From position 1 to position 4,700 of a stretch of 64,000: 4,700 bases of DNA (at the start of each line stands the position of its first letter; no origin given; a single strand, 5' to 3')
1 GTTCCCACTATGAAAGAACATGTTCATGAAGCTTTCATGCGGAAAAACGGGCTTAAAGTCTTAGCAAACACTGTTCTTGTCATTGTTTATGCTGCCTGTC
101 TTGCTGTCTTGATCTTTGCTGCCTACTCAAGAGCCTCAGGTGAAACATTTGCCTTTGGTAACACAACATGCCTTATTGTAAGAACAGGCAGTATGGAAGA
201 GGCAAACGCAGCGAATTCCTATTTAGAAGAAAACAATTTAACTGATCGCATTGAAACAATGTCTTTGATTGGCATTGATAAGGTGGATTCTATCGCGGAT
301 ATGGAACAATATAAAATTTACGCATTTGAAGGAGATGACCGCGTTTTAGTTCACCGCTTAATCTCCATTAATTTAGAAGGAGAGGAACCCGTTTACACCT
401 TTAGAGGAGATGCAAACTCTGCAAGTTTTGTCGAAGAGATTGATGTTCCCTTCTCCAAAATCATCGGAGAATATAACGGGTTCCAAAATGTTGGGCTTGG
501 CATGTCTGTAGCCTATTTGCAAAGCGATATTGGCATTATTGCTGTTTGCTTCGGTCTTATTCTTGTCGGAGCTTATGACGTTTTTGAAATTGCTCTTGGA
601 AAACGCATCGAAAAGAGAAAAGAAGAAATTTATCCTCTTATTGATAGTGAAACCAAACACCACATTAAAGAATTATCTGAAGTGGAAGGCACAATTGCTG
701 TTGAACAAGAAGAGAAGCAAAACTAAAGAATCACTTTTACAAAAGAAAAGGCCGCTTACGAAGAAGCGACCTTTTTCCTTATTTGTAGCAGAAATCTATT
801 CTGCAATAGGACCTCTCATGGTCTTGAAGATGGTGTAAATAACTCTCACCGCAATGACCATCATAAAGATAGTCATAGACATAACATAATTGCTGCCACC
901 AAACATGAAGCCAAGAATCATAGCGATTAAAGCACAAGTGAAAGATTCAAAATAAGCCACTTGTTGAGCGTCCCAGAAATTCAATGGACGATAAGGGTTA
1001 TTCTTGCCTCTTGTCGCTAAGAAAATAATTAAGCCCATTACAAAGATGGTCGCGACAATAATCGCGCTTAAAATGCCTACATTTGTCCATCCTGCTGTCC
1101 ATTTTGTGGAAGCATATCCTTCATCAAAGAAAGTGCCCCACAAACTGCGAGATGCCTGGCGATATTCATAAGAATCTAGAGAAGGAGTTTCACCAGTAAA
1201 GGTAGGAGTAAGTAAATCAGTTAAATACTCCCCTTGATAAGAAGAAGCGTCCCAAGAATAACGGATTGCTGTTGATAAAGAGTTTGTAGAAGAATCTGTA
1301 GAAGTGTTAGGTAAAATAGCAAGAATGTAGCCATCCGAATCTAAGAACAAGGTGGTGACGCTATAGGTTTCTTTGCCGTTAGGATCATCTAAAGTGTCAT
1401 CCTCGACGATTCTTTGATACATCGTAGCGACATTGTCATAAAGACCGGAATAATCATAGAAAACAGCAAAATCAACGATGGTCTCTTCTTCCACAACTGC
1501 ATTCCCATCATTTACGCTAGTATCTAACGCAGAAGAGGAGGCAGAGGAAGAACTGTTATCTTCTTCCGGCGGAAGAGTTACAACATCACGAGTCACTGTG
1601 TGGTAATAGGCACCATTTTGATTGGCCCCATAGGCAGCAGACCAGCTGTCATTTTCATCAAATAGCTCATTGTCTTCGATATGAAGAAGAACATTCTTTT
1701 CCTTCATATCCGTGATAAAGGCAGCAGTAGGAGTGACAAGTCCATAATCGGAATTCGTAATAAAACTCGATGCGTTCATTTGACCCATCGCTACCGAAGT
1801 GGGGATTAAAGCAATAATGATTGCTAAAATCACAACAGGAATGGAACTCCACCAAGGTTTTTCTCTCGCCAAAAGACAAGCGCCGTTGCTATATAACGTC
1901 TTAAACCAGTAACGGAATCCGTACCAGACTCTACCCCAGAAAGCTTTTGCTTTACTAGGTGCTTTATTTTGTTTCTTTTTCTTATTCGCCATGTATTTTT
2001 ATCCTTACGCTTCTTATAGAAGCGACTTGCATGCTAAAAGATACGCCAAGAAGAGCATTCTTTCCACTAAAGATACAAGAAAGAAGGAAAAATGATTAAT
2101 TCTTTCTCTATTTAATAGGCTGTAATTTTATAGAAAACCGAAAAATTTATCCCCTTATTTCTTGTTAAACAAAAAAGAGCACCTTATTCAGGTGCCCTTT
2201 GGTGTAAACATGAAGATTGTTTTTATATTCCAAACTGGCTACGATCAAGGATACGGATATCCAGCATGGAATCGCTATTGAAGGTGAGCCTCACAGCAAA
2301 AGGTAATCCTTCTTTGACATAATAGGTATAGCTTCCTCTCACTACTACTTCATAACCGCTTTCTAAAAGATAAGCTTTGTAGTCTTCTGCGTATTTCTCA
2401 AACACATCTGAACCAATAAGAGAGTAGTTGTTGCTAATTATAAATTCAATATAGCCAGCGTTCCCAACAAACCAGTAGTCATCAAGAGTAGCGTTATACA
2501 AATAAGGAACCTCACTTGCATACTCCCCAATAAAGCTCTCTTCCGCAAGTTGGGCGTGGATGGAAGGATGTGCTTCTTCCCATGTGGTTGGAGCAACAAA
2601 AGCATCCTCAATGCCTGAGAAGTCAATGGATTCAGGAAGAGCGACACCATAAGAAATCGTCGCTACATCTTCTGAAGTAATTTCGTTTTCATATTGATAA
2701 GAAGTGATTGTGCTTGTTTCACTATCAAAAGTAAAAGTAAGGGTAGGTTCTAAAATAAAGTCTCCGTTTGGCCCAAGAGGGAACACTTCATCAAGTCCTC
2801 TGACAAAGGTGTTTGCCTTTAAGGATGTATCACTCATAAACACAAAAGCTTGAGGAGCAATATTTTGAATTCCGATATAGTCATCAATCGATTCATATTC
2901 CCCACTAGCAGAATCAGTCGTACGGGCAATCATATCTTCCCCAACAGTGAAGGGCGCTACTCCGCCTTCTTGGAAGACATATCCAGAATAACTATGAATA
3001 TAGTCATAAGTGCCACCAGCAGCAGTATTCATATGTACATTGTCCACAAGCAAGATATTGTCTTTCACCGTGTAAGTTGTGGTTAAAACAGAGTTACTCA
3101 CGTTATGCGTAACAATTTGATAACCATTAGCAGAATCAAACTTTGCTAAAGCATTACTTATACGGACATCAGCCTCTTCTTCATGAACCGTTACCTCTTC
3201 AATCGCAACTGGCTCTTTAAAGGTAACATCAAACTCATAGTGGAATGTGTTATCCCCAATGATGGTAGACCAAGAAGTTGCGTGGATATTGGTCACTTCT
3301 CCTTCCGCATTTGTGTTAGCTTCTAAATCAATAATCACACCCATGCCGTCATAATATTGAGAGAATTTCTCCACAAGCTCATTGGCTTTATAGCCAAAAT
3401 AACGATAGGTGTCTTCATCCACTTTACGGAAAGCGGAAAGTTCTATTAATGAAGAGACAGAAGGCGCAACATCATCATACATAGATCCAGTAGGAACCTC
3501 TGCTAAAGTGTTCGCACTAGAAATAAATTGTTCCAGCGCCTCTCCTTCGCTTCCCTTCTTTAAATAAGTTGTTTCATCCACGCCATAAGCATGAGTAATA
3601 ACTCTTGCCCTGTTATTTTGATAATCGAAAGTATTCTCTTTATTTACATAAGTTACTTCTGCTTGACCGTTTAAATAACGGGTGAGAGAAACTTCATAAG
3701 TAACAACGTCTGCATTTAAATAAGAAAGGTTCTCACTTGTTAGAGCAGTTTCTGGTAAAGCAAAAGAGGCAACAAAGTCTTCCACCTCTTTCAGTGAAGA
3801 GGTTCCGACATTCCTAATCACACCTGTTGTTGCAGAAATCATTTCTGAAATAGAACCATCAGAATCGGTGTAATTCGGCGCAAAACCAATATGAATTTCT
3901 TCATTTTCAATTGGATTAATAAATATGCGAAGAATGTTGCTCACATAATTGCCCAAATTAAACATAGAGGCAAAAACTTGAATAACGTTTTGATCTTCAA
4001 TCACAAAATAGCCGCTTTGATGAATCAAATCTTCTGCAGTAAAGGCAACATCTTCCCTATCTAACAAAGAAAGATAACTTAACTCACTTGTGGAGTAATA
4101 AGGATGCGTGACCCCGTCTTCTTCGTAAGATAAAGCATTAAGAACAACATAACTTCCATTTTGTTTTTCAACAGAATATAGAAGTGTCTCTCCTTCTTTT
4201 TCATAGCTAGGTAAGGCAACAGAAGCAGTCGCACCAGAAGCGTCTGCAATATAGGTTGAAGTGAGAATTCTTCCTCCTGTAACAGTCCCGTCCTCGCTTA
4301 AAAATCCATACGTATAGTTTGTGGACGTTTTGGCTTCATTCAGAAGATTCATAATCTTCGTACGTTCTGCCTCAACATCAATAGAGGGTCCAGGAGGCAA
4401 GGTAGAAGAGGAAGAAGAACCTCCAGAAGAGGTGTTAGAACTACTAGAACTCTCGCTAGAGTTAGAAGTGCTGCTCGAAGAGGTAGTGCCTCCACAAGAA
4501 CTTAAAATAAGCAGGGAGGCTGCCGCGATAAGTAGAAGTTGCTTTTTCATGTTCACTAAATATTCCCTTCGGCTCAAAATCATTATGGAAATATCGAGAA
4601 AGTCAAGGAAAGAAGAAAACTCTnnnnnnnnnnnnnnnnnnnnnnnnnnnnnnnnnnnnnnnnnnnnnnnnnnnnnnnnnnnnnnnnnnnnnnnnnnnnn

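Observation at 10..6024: Surface-protein locus: SipW-type (ER-like) signal peptidase adjacent to giant Ser-rich lipoprotein, polytopic membrane protein and divergent UDPGDH-like protein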

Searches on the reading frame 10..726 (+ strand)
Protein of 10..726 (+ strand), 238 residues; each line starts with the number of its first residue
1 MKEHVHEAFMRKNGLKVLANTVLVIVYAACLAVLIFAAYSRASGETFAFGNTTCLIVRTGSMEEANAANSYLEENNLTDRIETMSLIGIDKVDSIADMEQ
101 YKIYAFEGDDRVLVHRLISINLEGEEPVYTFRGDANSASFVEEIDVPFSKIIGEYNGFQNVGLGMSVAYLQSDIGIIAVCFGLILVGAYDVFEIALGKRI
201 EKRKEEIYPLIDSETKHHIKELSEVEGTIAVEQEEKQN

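Call 3: search_protein_families(library=pfam, proteins=[window:10-726:+], max_evalue=1)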
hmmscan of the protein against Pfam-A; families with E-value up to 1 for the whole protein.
window:10-726:+ (238 aa): 1 family
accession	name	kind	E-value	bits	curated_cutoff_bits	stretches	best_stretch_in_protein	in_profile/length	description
PF06993.17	DUF1304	-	0.18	12.2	26.9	1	146-186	39-79/110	Protein of unknown function (DUF1304)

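Call 4: search_protein_families(library=ncbifam, proteins=[window:10-726:+], max_evalue=1)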
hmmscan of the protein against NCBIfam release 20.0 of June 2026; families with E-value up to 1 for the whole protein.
window:10-726:+ (238 aa): 4 families
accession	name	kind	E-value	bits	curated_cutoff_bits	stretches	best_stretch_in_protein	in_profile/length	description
NF046067.1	SigPepSipWBacil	equivalog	1.8e-13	50.5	190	1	16-204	2-176/189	signal peptidase I SipW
TIGR02228.1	sigpep_I_arch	equivalog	1.4e-06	28.3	51.85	1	103-180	68-143/158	signal peptidase I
NF002527.0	PRK01966.1-3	equivalog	0.036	13.3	310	1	85-144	168-225/332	D-alanine--D-alanine ligase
NF005982.0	PRK08084.1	equivalog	0.052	13.1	268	1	76-126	90-140/235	DnaA inactivator Hda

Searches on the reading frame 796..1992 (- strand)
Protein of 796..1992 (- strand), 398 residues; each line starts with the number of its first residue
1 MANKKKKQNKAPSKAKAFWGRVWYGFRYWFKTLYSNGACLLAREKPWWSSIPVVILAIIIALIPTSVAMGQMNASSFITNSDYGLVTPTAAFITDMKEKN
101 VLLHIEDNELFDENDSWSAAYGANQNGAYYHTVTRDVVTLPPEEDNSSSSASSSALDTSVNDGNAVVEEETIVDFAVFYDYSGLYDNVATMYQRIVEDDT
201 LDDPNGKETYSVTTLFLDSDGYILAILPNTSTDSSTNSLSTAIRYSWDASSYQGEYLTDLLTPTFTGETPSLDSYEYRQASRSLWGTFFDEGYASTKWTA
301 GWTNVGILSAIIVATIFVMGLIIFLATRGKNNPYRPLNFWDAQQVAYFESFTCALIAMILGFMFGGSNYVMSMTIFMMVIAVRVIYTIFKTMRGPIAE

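Call 3: search_protein_families(library=pfam, proteins=[window:796-1992:-], max_evalue=1)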
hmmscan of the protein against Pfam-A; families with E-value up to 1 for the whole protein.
window:796-1992:- (398 aa): 1 family
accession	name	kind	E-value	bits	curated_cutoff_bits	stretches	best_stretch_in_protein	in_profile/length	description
PF17638.7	UL42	-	0.08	13.4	25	0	270-319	61-107/125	HCMV UL42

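Call 4: search_protein_families(library=ncbifam, proteins=[window:796-1992:-], max_evalue=1)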
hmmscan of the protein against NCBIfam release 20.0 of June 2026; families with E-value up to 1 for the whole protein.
window:796-1992:- (398 aa): 0 families

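Call 12: find_encoding_contigs(protein=window:796-1992:-, flank=10000, max_places=8)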
Protein window:796-1992:- (398 aa): 4 contigs read that carry it; 2 places shown.
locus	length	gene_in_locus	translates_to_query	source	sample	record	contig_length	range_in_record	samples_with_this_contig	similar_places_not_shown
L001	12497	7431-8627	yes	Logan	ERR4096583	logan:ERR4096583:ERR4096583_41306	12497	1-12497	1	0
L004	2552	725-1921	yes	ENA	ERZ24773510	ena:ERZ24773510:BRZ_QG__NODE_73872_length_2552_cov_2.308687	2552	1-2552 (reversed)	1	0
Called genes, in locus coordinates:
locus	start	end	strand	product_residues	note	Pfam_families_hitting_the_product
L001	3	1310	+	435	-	?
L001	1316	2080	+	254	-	PF00753:Lactamase_B, PF23023:Anti-Pycsar_Apyc1, PF12706:Lactamase_B_2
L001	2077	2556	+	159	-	PF02590:SPOUT_MTase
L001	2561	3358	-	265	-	PF00702:Hydrolase (faint), PF08282:Hydrolase_3, PF05116:S6PP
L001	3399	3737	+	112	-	-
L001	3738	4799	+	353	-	-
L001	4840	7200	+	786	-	-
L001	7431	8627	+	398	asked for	-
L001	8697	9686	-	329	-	-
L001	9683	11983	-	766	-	-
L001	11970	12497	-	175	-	?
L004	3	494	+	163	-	?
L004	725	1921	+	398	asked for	-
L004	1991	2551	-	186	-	?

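Call 59: find_related_loci(query=A7, collection=metagenome_contigs, flank=8000)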
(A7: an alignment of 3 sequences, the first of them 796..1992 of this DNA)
Query A7 (398 aa) in metagenome_contigs; peptide patterns used: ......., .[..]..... (x = any residue, [..] = any of these).
403 stretches matched a pattern, but none encodes a relative of the query by tblastn (E <= 1e-3).

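Call 61: search_solved_structures(query=A7, max_evalue=10)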
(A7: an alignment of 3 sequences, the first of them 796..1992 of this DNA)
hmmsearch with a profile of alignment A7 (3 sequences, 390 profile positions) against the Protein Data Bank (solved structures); distinct sequences matched with E-value up to 10: 2.
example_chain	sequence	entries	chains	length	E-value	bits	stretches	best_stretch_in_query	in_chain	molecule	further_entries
1knz_A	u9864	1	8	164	0.0011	21.2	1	145-201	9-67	Nonstructural RNA-binding Protein 34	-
2ksd_A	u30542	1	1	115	1.2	11.2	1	50-93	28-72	Aerobic respiration control sensor protein arcB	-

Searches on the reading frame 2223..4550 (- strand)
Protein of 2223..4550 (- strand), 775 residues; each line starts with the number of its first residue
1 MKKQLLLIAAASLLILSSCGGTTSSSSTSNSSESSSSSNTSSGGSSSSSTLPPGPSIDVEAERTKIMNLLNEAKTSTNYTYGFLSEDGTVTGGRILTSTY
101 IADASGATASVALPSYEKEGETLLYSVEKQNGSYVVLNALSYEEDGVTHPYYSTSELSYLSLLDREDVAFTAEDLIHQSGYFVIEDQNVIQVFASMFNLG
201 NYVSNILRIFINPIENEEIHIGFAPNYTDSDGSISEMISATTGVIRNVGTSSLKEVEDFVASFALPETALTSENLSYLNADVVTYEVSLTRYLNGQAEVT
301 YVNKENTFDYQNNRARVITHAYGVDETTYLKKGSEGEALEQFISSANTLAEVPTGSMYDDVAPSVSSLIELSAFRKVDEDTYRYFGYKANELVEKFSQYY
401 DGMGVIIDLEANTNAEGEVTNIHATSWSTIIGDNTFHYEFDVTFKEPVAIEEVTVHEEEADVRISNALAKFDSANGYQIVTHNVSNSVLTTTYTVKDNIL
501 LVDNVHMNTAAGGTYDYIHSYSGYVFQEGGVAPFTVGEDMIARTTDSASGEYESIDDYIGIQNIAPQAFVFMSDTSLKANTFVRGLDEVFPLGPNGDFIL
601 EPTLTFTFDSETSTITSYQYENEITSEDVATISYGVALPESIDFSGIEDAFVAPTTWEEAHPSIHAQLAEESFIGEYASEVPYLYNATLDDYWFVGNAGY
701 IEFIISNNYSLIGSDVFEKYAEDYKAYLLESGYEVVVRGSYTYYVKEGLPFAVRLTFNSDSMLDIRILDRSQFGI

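Call 3: search_protein_families(library=pfam, proteins=[window:2223-4550:-], max_evalue=1)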
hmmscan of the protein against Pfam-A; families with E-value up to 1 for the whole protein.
window:2223-4550:- (775 aa): 2 families
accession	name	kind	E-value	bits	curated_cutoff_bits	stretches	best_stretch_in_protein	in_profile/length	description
PF20205.3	DUF6567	-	0.12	12.7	27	0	1-32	1-33/123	Family of unknown function (DUF6567)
PF13742.12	tRNA_anti_2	-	0.13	13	27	0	716-749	54-87/95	OB-fold nucleic acid binding domain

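Call 4: search_protein_families(library=ncbifam, proteins=[window:2223-4550:-], max_evalue=1)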
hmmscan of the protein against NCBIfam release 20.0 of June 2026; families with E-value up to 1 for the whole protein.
window:2223-4550:- (775 aa): 5 families
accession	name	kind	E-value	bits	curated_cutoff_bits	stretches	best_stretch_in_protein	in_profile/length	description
NF040528.1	SP_0198_lipo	equivalog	0.0046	16.9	100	1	3-48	3-48/144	SP_0198 family lipoprotein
NF045774.1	cytochro_C551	exception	0.0084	16.1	118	1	1-38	1-38/110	cytochrome c551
NF041193.1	lipo_SP0191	subfamily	0.021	14.8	75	1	1-43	1-42/190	SP0191 family lipoprotein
NF058647.1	lipo_LytA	equivalog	0.032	14.4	110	1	1-39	1-38/107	acidic lipoprotein LytA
NF005064.0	PRK06481.1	equivalog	0.08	11.6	542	1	6-52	9-55/506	flavocytochrome c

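Call 62: search_solved_structures(query=A5, max_evalue=10)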
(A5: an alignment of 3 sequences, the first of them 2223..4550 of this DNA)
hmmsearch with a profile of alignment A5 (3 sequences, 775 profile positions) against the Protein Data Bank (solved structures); distinct sequences matched with E-value up to 10: 6.
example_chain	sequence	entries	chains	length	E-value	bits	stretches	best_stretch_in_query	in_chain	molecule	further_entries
6xr0_H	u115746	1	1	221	0.82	11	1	585-631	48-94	SC57.32 Fab Heavy Chain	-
6taf_A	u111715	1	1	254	1.2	10.5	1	5-46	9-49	SLT domain-containing protein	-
6tad_A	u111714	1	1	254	1.2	10.5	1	5-46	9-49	SLT domain-containing protein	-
6ta9_A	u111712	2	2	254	1.2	10.5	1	5-46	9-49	SLT domain-containing protein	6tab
6hiv_BN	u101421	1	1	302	3.2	9.1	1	21-61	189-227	mL80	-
5flv_A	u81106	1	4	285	5.3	8.4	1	36-51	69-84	HOMEOBOX PROTEIN NKX-2.5, T-BOX TRANSCRIPTION FACTOR TBX5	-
